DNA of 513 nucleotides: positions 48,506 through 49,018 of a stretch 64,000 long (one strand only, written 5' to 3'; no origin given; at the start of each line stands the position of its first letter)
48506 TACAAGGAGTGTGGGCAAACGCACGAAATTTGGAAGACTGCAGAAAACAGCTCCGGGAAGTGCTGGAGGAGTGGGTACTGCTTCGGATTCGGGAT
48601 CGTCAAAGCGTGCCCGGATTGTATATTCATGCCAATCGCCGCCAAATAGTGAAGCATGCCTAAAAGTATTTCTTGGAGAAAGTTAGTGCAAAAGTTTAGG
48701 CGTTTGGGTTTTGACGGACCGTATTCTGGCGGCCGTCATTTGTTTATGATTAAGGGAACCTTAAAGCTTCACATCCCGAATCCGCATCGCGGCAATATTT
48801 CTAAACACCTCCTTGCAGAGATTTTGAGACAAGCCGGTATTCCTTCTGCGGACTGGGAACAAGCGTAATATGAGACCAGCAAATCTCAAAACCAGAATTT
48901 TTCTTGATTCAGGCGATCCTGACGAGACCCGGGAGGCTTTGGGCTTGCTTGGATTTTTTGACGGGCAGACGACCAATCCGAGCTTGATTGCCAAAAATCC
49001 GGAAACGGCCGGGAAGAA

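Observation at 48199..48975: hicBA module inserted into the 5' end of transaldolase, with an approximately 105-bp duplication of the tal start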

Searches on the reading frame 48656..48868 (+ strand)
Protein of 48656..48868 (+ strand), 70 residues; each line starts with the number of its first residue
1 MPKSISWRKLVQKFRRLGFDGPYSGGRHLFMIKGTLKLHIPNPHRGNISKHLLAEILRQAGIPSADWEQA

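Call 5: search_protein_families(library=pfam, proteins=[window:48656-48868:+], max_evalue=0.01)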
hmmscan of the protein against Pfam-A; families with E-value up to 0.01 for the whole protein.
window:48656-48868:+ (70 aa): 1 family
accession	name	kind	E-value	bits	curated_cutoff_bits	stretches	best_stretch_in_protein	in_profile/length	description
PF07927.17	HicA_toxin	-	4.3e-09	36.8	27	1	7-62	1-58/58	HicA toxin of bacterial toxin-antitoxin,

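Call 32: find_homologous_proteins(query=window:48656-48868:+, max_evalue=0.00001)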
Query window:48656-48868:+ (70 aa): 1421 proteins with E <= 0.00001 among 1421 candidates; the best 120 are listed.
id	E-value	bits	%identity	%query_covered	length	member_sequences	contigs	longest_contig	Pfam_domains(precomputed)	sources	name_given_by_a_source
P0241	3.8e-41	156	100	100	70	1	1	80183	PF07927.18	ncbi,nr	ncbi:MAG: type II toxin-antitoxin system HicA family toxin [Candidatus Doudnabacteria bacterium]|nr:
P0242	1.1e-33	132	83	100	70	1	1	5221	PF07927.18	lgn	-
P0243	1.7e-33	131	84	99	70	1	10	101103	PF07927.18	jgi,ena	-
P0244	2.3e-33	131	98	86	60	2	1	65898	PF07927.18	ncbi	-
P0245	3.2e-33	131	81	99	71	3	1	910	PF07927.18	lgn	-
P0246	4.5e-33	130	83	100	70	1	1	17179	PF07927.18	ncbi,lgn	ncbi:MAG: type II toxin-antitoxin system HicA family toxin [Candidatus Paceibacteria bacterium]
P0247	4.7e-33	130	83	100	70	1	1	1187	PF07927.18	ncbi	-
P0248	4.8e-33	130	82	97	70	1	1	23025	PF07927.18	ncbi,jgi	jgi:predicted RNA binding protein YcfA (HicA-like mRNA interferase family)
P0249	1.2e-32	129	81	100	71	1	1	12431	PF07927.18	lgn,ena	-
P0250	1.2e-32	129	80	100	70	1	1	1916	PF07927.18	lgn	-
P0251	1.3e-32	129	81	99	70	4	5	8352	PF07927.18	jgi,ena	-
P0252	1.3e-32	129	80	100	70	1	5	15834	PF07927.18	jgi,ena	-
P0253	1.4e-32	129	80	100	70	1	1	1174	PF07927.18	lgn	-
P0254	1.4e-32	129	81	99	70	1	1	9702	PF07927.18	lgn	-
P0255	1.4e-32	129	80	100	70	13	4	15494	PF07927.18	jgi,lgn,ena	-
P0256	1.6e-32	128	81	99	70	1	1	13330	PF07927.18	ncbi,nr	ncbi:MAG: type II toxin-antitoxin system HicA family toxin [Candidatus Magasanikbacteria bacterium]|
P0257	1.7e-32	128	79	100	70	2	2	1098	PF07927.18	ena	-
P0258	1.7e-32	128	81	97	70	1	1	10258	PF07927.18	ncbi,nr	ncbi:MAG: type II toxin-antitoxin system HicA family toxin [bacterium]|nr:type II toxin-antitoxin sy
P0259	1.8e-32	128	81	100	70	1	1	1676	PF07927.18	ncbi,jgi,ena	-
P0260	1.8e-32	128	81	99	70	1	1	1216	PF07927.18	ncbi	-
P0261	1.8e-32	128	81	100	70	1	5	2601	PF07927.18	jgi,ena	-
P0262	2.4e-32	128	80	99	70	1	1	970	PF07927.18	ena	-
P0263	2.7e-32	128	81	100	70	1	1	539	PF07927.18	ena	-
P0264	2.8e-32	128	81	97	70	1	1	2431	PF07927.18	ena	-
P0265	3.0e-32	128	79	100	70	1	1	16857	PF07927.18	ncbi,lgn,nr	ncbi:MAG: type II toxin-antitoxin system HicA family toxin [bacterium]|nr:type II toxin-antitoxin sy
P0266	3.4e-32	127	81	100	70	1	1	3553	PF07927.18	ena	-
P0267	3.5e-32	127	79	100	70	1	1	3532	PF07927.18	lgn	-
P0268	3.5e-32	127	79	100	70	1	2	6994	PF07927.18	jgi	jgi:predicted RNA binding protein YcfA (HicA-like mRNA interferase family)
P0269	4.3e-32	127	77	99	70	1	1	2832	PF07927.18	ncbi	-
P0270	5.0e-32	127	81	99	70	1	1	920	PF07927.18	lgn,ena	-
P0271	5.5e-32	127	80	100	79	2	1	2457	PF07927.18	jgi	-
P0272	6.7e-32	126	75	99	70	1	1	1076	PF07927.18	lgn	-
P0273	6.8e-32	126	81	100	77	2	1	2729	PF07927.18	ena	-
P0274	8.1e-32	126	80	100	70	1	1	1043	PF07927.18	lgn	-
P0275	8.2e-32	126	79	100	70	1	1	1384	PF07927.18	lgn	-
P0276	8.4e-32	126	78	99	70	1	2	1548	PF07927.18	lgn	-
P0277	1.1e-31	126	78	99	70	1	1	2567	PF07927.18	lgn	-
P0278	1.1e-31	126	77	100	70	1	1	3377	PF07927.18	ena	-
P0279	1.1e-31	126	79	100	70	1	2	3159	PF07927.18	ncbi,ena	-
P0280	1.3e-31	126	79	100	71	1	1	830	PF07927.18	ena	-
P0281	1.3e-31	125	76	100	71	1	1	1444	PF07927.18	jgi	jgi:predicted RNA binding protein YcfA (HicA-like mRNA interferase family)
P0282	1.4e-31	125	78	99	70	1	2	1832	PF07927.18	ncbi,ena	-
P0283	1.5e-31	125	78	99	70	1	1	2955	PF07927.18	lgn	-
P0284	1.6e-31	125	79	100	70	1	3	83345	PF07927.18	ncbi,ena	ncbi:MAG: type II toxin-antitoxin system HicA family toxin [Patescibacteria group bacterium]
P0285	1.7e-31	125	79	97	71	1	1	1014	PF07927.18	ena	-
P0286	1.7e-31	125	82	96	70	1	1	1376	PF07927.18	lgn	-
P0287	1.7e-31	125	77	100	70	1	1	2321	PF07927.18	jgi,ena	-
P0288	1.8e-31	125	80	99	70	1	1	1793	PF07927.18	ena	-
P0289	1.8e-31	125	79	100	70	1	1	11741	PF07927.18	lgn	-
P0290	2.1e-31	125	80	100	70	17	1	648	PF07927.18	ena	-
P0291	2.3e-31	125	76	100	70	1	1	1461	PF07927.18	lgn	-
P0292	2.3e-31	125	77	100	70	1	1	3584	PF07927.18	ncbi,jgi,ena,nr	ncbi:type II toxin-antitoxin system HicA family toxin [Patescibacteria group bacterium]|nr:type II t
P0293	2.4e-31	125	79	100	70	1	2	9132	PF07927.18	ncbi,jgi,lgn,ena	-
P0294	2.5e-31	125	77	100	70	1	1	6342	PF07927.18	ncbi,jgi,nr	ncbi:type II toxin-antitoxin system HicA family toxin [Patescibacteria group bacterium]|nr:type II t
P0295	2.5e-31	125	80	99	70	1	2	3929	PF07927.18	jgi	jgi:predicted RNA binding protein YcfA (HicA-like mRNA interferase family)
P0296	2.6e-31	125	76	100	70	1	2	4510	PF07927.18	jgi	-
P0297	2.7e-31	124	77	99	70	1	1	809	PF07927.18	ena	-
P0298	2.7e-31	124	77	100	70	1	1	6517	PF07927.18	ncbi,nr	ncbi:MAG: hypothetical protein A3G20_07450 [Acidobacteria bacterium RIFCSPLOWO2_12_FULL_59_11]|nr:MA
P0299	2.9e-31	124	76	100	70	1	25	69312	PF07927.18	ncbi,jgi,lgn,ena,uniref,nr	ncbi:MAG: hypothetical protein A2358_04535 [Candidatus Staskawiczbacteria bacterium RIFOXYB1_FULL_37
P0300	3.0e-31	124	80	99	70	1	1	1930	PF07927.18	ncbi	-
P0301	3.3e-31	124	80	100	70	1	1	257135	PF07927.18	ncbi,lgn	-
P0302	3.4e-31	124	78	99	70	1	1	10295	PF07927.18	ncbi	ncbi:MAG: type II toxin-antitoxin system HicA family toxin [Patescibacteria group bacterium]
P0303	3.6e-31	124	77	100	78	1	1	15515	PF07927.18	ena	-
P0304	3.7e-31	124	78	99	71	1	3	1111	PF07927.18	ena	-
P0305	3.9e-31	124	77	100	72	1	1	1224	PF07927.18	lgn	-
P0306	4.0e-31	124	81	97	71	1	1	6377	PF07927.18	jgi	-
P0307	4.3e-31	124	79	100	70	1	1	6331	PF07927.18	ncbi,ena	-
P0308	4.6e-31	124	77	99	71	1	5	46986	PF07927.18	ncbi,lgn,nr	ncbi:MAG: type II toxin-antitoxin system HicA family toxin [Candidatus Liptonbacteria bacterium]|nr:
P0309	6.4e-31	123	79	100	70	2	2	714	PF07927.18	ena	-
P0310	6.6e-31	123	77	100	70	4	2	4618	PF07927.18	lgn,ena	-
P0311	6.6e-31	123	77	100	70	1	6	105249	PF07927.18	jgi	jgi:predicted RNA binding protein YcfA (HicA-like mRNA interferase family)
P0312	6.7e-31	123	79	100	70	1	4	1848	PF07927.18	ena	-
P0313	6.7e-31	123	76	100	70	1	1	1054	PF07927.18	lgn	-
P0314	6.9e-31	123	80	100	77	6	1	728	PF07927.18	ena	-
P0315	7.1e-31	123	77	100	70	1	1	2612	PF07927.18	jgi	-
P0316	7.1e-31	123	76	100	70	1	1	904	PF07927.18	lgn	-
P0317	7.3e-31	123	78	99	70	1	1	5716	PF07927.18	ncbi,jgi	jgi:predicted RNA binding protein YcfA (HicA-like mRNA interferase family)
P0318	7.3e-31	123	77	100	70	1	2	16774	PF07927.18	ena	-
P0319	7.6e-31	123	76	100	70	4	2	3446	PF07927.18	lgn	-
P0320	7.9e-31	123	77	100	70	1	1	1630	PF07927.18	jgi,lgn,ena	-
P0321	8.0e-31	123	77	100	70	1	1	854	PF07927.18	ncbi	-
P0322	8.1e-31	123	78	99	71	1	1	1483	PF07927.18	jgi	-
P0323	8.4e-31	123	79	100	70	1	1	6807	PF07927.18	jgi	jgi:predicted RNA binding protein YcfA (HicA-like mRNA interferase family)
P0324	8.5e-31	123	77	100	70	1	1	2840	PF07927.18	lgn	-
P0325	9.1e-31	123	77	100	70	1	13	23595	PF07927.18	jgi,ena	-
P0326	9.4e-31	123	80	99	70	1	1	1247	PF07927.18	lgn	-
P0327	9.9e-31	123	76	100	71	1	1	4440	PF07927.18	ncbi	ncbi:MAG: type II toxin-antitoxin system HicA family toxin [Candidatus Tagabacteria bacterium]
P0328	1.0e-30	123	76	100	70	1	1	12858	PF07927.18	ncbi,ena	ncbi:MAG: type II toxin-antitoxin system HicA family toxin [Patescibacteria group bacterium]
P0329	1.0e-30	123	77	100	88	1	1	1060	PF07927.18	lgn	-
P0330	1.1e-30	123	76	100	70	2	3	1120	PF07927.18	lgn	-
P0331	1.1e-30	123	79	97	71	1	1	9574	PF07927.18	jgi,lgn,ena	jgi:predicted RNA binding protein YcfA (HicA-like mRNA interferase family)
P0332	1.1e-30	123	77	100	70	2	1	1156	PF07927.18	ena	-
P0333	1.1e-30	123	80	99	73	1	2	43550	PF07927.18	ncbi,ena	-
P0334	1.2e-30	123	77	100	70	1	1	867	PF07927.18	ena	-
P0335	1.2e-30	122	77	100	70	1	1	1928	PF07927.18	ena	-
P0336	1.3e-30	122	78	99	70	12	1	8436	PF07927.18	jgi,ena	-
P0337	1.3e-30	122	79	100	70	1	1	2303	PF07927.18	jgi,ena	-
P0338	1.3e-30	122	77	100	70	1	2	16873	PF07927.18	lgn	-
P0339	1.3e-30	122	79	97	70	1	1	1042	PF07927.18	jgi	jgi:predicted RNA binding protein YcfA (HicA-like mRNA interferase family)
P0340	1.4e-30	122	80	99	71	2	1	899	PF07927.18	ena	-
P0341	1.4e-30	122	76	100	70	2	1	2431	PF07927.18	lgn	-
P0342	1.4e-30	122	80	100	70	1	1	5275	PF07927.18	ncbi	ncbi:MAG: type II toxin-antitoxin system HicA family toxin [Patescibacteria group bacterium]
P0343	1.5e-30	122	77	99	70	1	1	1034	PF07927.18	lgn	-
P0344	1.5e-30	122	77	100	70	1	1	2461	PF07927.18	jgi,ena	-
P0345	1.7e-30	122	78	97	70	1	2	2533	PF07927.18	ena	-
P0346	1.7e-30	122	78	99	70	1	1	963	PF07927.18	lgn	-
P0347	1.8e-30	122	79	97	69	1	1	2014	PF07927.18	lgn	-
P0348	1.8e-30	122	79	100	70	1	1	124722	PF07927.18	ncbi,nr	ncbi:MAG: type II toxin-antitoxin system HicA family toxin [bacterium]|nr:type II toxin-antitoxin sy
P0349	1.8e-30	122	77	100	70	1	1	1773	PF07927.18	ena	-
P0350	1.9e-30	122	80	99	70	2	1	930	PF07927.18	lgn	-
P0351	1.9e-30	122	76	97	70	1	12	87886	PF07927.18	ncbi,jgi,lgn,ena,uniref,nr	ncbi:MAG: hypothetical protein A3A33_00795 [Candidatus Yanofskybacteria bacterium RIFCSPLOWO2_01_FUL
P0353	2.1e-30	122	76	100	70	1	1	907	PF07927.18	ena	-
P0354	2.1e-30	122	81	96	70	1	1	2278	PF07927.18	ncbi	-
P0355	2.1e-30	122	79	97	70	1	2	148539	PF07927.18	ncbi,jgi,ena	-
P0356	2.2e-30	122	76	97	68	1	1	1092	PF07927.18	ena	-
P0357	2.2e-30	122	78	99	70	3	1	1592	PF07927.18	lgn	-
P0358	2.3e-30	122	76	100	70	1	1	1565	PF07927.18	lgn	-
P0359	2.3e-30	122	77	100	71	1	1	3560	PF07927.18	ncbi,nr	ncbi:MAG: type II toxin-antitoxin system HicA family toxin [Candidatus Wildermuthbacteria bacterium]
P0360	2.4e-30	122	76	100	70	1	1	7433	PF07927.18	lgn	-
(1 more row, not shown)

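Call 33: find_encoding_contigs(protein=P0244, flank=8000, max_places=5)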
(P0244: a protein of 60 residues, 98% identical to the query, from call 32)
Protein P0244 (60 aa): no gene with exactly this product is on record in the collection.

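Call 35: list_cluster_members(proteins=[P0244, P0001, P0121])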
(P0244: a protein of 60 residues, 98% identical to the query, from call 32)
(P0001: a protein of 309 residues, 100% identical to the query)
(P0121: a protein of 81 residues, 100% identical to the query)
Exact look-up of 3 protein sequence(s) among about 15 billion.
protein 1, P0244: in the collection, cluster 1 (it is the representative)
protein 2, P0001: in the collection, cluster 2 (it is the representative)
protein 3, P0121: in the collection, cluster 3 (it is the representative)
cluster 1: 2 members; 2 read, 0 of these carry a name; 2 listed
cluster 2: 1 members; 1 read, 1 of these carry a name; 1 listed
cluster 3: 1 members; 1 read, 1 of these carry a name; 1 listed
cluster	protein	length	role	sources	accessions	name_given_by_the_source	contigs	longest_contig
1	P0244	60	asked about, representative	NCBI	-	-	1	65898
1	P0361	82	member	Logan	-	-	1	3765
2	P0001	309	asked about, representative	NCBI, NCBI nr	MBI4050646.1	MAG: transaldolase [Candidatus Doudnabacteria bacterium] | transaldolase [Candidatus Doudnabacteria bacterium]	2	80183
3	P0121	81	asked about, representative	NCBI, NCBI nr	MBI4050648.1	MAG: type II toxin-antitoxin system HicB family antitoxin [Candidatus Doudnabacteria ... | type II toxin-antitoxin system HicB family antitoxin [Candidatus Doudnabacteria bacterium]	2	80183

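Call 36: find_encoding_contigs(protein=P0361, flank=4000, max_places=5)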
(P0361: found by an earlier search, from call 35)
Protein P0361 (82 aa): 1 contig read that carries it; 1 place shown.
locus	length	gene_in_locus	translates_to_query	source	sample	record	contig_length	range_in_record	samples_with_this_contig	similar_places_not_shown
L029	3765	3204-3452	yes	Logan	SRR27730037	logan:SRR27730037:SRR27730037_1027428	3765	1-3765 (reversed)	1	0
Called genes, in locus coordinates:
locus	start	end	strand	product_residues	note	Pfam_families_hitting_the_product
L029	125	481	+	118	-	PF05635:23S_rRNA_IVP (weak), PF22296:bAvd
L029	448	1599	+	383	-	PF00078:RVT_1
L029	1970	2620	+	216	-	PF10502:Peptidase_S26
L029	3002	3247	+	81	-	PF21748:UPF0150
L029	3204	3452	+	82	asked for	PF07927:HicA_toxin (weak)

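Call 70: search_solved_structures(query=window:48656-48865:+, max_evalue=0.01)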
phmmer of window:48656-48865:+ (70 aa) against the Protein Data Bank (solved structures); distinct sequences matched with E-value up to 0.01: 0.
